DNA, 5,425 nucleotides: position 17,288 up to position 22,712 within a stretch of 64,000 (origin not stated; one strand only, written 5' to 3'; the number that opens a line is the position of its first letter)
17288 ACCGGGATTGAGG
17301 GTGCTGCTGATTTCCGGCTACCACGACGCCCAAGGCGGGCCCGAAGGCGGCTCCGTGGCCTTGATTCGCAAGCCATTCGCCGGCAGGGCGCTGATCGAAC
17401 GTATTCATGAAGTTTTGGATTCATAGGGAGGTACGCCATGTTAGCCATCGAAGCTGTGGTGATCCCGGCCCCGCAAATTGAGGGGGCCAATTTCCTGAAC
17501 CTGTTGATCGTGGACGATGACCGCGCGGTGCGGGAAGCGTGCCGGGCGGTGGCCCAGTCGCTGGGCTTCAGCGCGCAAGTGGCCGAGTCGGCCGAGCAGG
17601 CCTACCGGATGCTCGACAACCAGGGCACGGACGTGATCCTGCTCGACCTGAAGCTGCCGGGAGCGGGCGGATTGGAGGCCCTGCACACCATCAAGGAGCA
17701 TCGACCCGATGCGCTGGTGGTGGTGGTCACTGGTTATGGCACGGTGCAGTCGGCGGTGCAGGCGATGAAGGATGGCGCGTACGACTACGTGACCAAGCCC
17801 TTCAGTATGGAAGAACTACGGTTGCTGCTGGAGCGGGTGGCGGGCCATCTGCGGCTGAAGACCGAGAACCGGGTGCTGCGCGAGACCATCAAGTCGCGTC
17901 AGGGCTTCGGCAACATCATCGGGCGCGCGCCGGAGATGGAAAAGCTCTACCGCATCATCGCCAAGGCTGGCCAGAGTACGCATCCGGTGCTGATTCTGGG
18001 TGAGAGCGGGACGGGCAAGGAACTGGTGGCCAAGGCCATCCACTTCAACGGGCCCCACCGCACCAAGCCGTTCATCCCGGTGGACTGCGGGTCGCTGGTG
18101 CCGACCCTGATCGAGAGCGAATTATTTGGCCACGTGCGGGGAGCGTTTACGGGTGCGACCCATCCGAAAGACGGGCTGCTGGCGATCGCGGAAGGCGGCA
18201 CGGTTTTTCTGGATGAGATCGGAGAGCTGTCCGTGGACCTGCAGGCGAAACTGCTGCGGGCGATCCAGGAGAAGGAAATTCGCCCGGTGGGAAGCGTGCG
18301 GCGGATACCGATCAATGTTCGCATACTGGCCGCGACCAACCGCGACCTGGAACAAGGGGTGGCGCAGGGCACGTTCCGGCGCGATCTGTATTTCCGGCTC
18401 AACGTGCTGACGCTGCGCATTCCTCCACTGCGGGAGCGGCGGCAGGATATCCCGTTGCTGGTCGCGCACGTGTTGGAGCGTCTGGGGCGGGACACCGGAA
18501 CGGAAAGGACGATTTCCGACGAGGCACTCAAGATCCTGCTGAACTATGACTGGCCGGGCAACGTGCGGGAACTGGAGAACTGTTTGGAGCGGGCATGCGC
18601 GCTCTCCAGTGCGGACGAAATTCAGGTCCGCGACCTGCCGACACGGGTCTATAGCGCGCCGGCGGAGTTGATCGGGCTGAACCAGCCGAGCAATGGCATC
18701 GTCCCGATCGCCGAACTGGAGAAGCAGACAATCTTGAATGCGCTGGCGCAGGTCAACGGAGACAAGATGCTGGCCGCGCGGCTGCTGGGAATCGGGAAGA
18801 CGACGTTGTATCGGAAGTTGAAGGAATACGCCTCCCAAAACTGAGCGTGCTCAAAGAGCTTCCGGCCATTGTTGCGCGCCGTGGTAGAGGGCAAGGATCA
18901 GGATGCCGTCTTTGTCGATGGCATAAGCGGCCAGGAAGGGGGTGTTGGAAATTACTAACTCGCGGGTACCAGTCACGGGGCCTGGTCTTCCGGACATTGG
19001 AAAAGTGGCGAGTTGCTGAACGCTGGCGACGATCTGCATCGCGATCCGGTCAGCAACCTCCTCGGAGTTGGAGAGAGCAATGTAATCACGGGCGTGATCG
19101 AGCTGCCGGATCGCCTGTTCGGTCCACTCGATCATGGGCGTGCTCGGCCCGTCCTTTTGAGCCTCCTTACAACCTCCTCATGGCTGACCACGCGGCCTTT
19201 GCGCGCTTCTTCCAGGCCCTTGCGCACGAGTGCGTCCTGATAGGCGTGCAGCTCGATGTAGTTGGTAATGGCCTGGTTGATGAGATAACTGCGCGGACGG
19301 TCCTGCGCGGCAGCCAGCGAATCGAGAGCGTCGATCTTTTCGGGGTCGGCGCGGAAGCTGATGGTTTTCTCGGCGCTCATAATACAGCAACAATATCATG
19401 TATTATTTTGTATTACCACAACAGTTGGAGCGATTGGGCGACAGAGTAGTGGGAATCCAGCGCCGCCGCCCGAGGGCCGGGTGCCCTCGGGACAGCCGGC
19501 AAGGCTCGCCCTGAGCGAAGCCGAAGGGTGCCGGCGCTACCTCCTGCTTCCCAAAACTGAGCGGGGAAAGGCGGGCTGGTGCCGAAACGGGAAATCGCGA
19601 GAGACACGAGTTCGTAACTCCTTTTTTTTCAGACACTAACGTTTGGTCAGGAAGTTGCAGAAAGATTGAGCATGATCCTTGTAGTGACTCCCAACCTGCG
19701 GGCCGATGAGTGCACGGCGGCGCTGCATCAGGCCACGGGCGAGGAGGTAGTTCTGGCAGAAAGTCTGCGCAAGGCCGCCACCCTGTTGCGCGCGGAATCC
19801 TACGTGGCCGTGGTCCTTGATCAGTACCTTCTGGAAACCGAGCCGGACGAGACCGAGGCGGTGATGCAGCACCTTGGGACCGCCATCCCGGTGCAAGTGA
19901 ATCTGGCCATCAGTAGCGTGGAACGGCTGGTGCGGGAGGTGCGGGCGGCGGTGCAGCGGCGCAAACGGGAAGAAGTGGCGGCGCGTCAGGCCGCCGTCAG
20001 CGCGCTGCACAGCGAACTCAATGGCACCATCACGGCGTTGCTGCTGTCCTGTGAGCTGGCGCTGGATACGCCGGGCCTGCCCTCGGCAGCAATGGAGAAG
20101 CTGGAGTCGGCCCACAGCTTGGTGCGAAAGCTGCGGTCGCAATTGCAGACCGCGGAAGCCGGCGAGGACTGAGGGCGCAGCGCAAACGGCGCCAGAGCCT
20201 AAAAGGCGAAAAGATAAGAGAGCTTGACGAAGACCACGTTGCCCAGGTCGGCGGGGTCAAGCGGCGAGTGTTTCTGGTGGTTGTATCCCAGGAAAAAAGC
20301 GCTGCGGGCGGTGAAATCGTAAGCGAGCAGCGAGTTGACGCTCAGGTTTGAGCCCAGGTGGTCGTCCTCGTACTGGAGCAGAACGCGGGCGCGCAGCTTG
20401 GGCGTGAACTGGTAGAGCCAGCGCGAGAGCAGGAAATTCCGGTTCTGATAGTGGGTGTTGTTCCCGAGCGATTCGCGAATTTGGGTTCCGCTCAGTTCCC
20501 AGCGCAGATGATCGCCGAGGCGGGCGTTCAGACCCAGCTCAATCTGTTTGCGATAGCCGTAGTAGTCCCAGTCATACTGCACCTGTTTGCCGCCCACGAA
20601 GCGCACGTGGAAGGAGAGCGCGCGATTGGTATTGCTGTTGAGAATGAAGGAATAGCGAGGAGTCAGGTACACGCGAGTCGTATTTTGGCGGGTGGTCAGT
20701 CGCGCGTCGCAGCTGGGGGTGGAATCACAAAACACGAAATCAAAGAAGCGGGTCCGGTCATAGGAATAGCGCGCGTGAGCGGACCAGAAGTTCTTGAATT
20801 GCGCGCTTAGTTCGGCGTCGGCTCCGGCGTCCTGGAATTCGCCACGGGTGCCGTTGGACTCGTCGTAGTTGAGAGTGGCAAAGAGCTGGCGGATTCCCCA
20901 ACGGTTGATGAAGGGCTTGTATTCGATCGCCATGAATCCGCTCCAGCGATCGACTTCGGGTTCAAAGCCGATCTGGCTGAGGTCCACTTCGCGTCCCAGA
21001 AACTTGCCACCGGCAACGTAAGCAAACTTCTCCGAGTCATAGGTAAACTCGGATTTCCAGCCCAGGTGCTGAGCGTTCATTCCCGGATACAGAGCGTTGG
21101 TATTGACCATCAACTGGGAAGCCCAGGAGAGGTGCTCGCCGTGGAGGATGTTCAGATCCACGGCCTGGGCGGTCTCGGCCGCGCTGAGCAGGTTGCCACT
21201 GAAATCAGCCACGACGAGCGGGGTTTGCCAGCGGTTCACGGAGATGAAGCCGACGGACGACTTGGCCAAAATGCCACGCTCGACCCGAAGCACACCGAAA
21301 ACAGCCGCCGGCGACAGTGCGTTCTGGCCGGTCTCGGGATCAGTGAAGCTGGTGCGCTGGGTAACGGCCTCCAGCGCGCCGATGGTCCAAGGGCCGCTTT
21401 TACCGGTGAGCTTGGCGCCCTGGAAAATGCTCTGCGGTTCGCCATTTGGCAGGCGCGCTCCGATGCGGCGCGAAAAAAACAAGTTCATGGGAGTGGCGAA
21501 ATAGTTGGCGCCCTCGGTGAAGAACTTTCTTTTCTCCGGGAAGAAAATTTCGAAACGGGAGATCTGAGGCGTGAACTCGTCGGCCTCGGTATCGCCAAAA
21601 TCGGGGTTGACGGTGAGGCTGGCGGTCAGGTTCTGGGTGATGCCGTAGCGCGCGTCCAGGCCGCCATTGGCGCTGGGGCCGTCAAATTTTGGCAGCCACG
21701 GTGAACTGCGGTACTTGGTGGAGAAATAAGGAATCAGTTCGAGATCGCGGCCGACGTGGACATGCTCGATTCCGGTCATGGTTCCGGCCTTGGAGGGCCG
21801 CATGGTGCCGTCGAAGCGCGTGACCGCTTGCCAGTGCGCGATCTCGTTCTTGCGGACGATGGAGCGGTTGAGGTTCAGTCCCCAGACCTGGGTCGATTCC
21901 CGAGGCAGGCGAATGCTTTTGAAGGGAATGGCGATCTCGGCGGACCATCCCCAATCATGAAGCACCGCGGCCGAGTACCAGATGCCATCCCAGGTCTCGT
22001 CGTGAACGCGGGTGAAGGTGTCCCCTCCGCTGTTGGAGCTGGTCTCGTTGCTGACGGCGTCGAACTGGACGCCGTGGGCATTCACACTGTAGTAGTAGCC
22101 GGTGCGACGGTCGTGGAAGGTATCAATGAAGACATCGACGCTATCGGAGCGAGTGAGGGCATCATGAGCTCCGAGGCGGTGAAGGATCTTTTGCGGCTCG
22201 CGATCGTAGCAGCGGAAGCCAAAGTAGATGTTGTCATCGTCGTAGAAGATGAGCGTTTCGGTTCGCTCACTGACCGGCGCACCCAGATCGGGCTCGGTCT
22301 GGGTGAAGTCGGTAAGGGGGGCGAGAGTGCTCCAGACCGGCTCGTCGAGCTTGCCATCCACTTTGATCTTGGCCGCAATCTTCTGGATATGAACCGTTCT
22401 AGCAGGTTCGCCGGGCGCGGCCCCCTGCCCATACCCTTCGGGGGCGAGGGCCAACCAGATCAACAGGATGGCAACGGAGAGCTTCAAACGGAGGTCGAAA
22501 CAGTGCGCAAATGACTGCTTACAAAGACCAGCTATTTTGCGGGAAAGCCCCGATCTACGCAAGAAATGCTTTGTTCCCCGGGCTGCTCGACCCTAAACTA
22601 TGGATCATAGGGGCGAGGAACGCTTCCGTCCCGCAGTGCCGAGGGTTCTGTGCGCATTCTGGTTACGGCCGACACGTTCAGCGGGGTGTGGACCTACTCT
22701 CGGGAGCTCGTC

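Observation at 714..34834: Family of intergenic 7-nt tandem-repeat arrays, often paired as inverted arrays forming ~30-bp hairpins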

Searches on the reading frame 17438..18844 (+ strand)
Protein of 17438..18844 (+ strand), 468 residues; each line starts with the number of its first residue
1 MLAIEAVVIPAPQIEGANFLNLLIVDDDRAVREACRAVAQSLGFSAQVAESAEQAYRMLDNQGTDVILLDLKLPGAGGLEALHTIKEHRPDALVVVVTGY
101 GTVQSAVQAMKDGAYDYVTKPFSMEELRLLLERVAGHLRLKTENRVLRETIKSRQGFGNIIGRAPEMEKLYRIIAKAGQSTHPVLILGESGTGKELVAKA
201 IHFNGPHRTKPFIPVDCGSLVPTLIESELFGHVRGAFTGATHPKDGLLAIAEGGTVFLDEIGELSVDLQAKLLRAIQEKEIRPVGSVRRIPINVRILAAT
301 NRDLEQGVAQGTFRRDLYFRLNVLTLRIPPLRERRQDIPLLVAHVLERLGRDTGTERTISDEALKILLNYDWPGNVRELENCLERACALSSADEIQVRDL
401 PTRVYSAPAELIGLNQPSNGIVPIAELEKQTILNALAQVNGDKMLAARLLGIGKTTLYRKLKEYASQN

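Call 76: search_protein_families(library=pfam, proteins=[window:17438-18844:+], max_evalue=0.00001)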
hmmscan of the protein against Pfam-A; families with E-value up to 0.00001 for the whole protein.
window:17438-18844:+ (468 aa): 7 families
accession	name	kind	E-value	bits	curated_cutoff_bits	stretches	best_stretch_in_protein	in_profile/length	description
PF00158.32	Sigma54_activat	-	2.8e-64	216.3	20.2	1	160-326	1-167/168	Sigma-54 interaction domain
PF00072.30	Response_reg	-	4e-28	98.2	30.2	1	23-130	2-109/111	Response regulator receiver domain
PF25601.1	AAA_lid_14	-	2.3e-26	91.9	27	1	332-406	1-76/87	AAA+ ATPase lid domain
PF14532.12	Sigma54_activ_2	-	3.3e-22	79.7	25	1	161-331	1-138/138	Sigma-54 interaction domain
PF02954.25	HTH_8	-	4.1e-12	46.1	22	1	424-464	2-42/42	Bacterial regulatory protein, Fis family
PF07728.20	AAA_5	-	3.2e-07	30.9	22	1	183-302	1-123/139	AAA domain (dynein-related subfamily)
PF01078.27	Mg_chelatase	-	7.7e-06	25.9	20.3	0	239-301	93-157/207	Magnesium chelatase, subunit ChlI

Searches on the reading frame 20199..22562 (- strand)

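Call 76: search_protein_families(library=pfam, proteins=[window:20199-22562:-], max_evalue=0.00001)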
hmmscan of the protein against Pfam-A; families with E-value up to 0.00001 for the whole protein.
window:20199-22562:- (787 aa): 2 families
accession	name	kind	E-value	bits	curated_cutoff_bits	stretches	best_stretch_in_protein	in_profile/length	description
PF19313.5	DUF5916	-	6.8e-33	114.7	22.6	1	274-724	5-451/572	Domain of unknown function (DUF5916)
PF06452.16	CBM9_1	-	2.1e-09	38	23.4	1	68-231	1-146/185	Carbohydrate family 9 binding domain-like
